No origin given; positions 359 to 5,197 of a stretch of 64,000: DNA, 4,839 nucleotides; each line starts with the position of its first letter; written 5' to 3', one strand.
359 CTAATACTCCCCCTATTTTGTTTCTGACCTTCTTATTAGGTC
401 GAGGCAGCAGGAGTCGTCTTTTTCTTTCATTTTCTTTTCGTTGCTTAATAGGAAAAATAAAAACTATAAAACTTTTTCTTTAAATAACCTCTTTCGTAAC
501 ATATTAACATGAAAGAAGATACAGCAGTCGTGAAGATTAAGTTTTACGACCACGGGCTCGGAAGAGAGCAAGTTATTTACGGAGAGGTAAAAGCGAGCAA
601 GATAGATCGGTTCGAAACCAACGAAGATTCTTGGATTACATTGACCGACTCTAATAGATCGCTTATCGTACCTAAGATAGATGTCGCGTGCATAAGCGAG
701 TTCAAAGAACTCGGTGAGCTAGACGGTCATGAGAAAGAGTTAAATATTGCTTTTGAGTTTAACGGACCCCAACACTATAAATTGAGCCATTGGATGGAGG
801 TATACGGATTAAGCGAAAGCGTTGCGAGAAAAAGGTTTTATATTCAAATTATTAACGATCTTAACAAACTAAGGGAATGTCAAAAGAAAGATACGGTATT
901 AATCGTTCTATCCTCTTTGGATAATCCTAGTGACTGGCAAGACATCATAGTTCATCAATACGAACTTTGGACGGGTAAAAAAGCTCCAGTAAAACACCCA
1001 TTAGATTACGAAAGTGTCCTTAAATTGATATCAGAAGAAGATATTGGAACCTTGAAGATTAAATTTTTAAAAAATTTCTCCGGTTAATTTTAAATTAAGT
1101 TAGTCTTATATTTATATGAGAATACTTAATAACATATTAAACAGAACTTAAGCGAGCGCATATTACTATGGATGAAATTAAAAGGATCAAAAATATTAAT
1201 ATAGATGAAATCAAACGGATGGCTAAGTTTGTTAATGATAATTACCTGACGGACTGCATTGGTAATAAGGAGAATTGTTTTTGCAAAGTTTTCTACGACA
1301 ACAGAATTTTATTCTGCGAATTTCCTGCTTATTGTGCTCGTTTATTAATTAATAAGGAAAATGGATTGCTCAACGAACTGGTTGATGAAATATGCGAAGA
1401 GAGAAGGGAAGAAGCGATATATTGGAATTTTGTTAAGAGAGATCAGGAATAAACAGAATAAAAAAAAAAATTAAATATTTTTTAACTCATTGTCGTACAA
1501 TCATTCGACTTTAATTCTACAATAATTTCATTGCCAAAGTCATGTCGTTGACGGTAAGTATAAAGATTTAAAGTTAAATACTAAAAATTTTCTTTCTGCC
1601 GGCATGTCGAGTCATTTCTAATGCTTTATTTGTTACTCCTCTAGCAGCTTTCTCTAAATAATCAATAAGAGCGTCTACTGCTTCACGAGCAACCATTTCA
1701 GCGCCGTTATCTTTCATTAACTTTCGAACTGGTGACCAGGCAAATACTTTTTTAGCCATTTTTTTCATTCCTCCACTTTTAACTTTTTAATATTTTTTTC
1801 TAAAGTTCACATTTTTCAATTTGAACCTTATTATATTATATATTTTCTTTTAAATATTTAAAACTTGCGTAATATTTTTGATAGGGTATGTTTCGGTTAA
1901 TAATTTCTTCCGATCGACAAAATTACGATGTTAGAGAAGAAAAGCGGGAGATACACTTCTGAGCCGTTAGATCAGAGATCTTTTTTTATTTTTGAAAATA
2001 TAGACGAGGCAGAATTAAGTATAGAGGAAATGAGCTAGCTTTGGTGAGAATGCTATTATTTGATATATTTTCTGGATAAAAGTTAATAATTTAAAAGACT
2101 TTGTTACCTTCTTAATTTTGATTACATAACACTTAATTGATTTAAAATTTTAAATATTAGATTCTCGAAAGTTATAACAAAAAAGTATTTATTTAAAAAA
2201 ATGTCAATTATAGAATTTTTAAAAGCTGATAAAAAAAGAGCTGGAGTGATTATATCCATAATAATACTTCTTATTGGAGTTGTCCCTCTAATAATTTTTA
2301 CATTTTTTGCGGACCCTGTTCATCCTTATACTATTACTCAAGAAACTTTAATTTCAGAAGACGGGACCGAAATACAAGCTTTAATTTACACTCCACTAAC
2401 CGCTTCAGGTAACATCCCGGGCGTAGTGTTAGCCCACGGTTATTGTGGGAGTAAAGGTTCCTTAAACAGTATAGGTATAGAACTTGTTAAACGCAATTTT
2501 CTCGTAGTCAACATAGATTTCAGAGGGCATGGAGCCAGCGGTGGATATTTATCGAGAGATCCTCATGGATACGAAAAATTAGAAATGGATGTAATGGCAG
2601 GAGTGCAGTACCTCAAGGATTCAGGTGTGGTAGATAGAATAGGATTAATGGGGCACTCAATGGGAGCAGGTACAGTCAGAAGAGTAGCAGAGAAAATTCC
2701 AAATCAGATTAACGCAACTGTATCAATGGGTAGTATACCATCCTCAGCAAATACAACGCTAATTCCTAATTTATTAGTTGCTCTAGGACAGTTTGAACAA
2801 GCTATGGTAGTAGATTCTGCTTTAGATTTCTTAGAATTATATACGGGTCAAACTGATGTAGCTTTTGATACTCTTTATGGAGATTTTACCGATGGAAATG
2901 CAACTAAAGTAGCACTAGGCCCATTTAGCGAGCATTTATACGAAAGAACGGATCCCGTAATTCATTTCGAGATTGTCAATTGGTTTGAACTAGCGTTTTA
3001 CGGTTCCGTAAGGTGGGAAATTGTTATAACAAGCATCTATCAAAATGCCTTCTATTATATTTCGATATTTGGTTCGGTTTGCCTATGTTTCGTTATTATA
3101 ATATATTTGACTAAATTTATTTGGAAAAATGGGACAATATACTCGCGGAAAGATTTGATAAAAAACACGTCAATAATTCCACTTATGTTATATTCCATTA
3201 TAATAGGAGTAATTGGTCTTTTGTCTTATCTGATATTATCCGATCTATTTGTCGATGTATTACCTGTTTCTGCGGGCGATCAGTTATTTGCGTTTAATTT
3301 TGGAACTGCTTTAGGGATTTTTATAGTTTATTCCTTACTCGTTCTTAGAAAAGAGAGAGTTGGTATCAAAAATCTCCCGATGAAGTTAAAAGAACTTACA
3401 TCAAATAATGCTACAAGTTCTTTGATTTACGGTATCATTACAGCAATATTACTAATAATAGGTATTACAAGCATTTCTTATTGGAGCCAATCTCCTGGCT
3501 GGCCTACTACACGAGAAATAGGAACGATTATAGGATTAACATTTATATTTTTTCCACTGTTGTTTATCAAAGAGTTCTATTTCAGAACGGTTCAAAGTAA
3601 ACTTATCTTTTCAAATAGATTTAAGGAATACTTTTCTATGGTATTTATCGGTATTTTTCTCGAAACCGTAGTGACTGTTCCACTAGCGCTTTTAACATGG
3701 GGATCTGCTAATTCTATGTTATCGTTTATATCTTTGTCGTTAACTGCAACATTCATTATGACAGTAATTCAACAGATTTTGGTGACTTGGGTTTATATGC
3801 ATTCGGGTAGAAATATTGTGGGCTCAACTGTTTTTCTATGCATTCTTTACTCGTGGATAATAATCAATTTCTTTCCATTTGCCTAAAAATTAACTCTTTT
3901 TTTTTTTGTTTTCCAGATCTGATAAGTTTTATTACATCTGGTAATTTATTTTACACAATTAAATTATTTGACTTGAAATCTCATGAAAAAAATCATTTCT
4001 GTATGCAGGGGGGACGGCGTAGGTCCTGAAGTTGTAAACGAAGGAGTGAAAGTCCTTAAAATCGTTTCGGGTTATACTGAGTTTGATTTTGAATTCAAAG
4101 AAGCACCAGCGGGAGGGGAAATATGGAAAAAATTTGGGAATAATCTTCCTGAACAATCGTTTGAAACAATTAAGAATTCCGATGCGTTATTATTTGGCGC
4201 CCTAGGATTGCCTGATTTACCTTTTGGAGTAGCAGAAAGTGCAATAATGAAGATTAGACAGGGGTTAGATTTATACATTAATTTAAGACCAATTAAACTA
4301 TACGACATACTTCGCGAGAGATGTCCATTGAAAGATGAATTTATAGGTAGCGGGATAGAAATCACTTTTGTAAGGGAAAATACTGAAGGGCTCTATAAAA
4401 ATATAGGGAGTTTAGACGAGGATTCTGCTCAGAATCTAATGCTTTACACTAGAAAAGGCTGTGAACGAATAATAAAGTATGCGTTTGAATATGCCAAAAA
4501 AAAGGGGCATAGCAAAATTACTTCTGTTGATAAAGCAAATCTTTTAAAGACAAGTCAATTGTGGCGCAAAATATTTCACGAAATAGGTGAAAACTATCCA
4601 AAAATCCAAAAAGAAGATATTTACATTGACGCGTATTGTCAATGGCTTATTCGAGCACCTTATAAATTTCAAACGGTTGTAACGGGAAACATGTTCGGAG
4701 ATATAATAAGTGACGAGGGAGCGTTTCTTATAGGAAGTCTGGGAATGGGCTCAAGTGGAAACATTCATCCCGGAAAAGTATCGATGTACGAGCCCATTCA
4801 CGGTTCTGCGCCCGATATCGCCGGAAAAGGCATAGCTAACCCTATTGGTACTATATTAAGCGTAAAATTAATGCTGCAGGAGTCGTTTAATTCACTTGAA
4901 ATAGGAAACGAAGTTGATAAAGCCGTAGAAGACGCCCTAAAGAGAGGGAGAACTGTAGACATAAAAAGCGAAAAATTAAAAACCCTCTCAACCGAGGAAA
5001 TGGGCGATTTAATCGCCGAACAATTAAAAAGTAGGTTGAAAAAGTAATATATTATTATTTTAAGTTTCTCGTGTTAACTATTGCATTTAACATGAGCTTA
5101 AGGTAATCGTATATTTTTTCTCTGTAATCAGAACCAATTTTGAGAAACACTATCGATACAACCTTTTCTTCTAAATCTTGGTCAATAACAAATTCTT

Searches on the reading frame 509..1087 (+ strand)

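Call 55: search_protein_families(library=pfam, proteins=[window:509-1087:+], max_evalue=0.001)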
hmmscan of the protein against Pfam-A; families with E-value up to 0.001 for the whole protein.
window:509-1087:+ (192 aa): 1 family
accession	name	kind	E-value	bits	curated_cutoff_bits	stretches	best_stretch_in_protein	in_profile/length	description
PF18317.6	SDH_C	-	0.00053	20.1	25.8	1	149-162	11-24/31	Shikimate 5'-dehydrogenase C-terminal domain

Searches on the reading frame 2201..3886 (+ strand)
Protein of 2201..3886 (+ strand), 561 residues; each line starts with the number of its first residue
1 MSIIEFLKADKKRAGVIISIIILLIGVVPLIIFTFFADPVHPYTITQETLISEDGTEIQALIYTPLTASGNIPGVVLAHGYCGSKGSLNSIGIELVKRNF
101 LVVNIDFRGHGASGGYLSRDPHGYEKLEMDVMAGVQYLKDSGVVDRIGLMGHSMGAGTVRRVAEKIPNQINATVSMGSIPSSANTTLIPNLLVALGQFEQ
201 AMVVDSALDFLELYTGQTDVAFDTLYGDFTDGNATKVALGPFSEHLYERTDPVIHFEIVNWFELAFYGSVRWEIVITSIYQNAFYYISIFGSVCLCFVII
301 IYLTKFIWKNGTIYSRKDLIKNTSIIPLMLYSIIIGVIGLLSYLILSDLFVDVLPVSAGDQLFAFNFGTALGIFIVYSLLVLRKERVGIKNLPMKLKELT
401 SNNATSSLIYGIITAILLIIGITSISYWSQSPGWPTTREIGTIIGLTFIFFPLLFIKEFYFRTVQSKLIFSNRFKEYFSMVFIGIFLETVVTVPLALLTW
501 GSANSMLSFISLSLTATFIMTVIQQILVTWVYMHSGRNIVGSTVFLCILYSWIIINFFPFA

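Call 55: search_protein_families(library=pfam, proteins=[window:2201-3886:+], max_evalue=0.001)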
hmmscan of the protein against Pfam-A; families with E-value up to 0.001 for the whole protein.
window:2201-3886:+ (561 aa): 8 families
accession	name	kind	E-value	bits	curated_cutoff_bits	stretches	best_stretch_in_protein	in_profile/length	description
PF12146.15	Hydrolase_4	-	1.7e-14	54.1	27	1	75-199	7-130/239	Serine aminopeptidase, S33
PF00561.26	Abhydrolase_1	-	6.3e-13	49.4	25.8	1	75-182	3-106/245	alpha/beta hydrolase fold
PF12740.14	PETase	-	1.2e-10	41.7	28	1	60-215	42-196/263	PET hydrolase-like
PF02129.25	Peptidase_S15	-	4.9e-08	33.4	23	1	54-201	1-151/262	X-Pro dipeptidyl-peptidase (S15 family)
PF12697.13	Abhydrolase_6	-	7e-07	30.6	26.3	1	75-196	1-112/217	Alpha/beta hydrolase family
PF03403.19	PAF-AH_p_II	-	4.4e-06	25.9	20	0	64-126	92-154/372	Platelet-activating factor acetylhydrolase, isoform II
PF01738.24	DLH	-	0.00045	20.3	21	1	58-176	1-127/217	Dienelactone hydrolase family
PF00326.27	Peptidase_S9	-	0.00057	19.9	22.6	1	95-174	9-93/213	Prolyl oligopeptidase family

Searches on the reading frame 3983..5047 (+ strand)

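Call 55: search_protein_families(library=pfam, proteins=[window:3983-5047:+], max_evalue=0.001)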
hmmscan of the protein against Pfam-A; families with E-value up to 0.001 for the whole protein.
window:3983-5047:+ (354 aa): 1 family
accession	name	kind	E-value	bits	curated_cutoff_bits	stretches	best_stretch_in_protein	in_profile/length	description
PF00180.25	Iso_dh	-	4.8e-104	348.8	27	1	5-344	2-348/348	Isocitrate/isopropylmalate dehydrogenase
